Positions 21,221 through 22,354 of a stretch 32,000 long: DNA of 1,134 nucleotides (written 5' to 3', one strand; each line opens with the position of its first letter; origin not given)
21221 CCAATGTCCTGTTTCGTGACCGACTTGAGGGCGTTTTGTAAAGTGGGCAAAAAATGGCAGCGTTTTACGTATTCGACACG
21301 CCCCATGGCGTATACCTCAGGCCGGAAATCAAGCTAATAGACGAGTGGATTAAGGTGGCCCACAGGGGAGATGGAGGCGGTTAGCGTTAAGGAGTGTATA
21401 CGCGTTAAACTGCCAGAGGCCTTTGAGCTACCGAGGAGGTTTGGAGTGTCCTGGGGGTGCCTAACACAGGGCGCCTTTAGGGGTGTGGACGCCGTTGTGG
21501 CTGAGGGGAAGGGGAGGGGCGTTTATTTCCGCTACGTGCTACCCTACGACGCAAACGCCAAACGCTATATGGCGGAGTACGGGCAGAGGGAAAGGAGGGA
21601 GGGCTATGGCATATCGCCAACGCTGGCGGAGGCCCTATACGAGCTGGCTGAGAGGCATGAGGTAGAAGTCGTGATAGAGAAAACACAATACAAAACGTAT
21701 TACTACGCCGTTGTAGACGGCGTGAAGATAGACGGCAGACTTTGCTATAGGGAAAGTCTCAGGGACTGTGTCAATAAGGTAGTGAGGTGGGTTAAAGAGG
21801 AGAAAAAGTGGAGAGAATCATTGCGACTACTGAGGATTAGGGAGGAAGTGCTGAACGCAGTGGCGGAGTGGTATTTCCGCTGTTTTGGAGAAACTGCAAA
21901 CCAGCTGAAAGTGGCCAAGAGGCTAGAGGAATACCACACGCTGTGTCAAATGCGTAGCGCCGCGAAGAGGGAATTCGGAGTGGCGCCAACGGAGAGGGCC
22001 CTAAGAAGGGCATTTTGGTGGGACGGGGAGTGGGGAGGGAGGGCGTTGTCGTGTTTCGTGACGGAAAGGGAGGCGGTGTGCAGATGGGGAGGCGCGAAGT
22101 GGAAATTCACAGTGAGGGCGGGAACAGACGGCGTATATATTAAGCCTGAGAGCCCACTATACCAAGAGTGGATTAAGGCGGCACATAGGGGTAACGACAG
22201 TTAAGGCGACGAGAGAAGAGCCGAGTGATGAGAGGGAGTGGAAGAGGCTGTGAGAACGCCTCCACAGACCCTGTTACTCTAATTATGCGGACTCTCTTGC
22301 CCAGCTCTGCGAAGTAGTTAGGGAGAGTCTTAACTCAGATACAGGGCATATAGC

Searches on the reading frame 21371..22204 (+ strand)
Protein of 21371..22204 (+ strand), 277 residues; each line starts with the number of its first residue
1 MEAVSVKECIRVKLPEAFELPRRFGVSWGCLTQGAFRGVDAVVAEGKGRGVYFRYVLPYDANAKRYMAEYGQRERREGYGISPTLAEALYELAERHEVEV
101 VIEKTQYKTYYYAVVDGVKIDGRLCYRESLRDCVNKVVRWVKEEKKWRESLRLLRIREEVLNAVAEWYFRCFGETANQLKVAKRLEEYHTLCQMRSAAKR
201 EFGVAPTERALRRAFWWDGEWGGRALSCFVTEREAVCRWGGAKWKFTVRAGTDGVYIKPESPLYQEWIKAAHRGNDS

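Call 6: search_protein_families(library=pfam, proteins=[window:21371-22204:+], max_evalue=0.01)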
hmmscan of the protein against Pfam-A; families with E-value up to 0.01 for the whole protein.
window:21371-22204:+ (277 aa): 1 family
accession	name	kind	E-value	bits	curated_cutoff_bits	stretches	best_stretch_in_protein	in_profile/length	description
PF07903.16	PaRep2a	-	8.9e-58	193.9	25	1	162-276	2-122/122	PaRep2a protein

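Call 34: search_protein_families(library=ncbifam, proteins=[window:21371-22204:+], max_evalue=0.1)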
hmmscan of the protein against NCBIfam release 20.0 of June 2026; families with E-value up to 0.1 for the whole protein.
window:21371-22204:+ (277 aa): 0 families

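Call 35: search_protein_families(library=phrogs, proteins=[window:21371-22204:+], max_evalue=0.1)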
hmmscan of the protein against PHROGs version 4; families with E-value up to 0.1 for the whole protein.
window:21371-22204:+ (277 aa): 0 families

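Call 62: search_protein_families(library=padloc, proteins=[window:21371-22204:+], max_evalue=0.1)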
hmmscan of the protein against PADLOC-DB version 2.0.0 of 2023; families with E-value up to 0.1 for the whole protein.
window:21371-22204:+ (277 aa): 0 families

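Call 63: search_solved_structures(query=window:21371-22204:+, max_evalue=1)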
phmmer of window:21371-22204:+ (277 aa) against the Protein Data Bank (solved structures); distinct sequences matched with E-value up to 1: 1.
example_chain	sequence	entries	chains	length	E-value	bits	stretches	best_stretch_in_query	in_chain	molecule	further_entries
3vue_A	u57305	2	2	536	0.8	12.1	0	101-151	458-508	Granule-bound starch synthase 1, chloroplastic/amyloplastic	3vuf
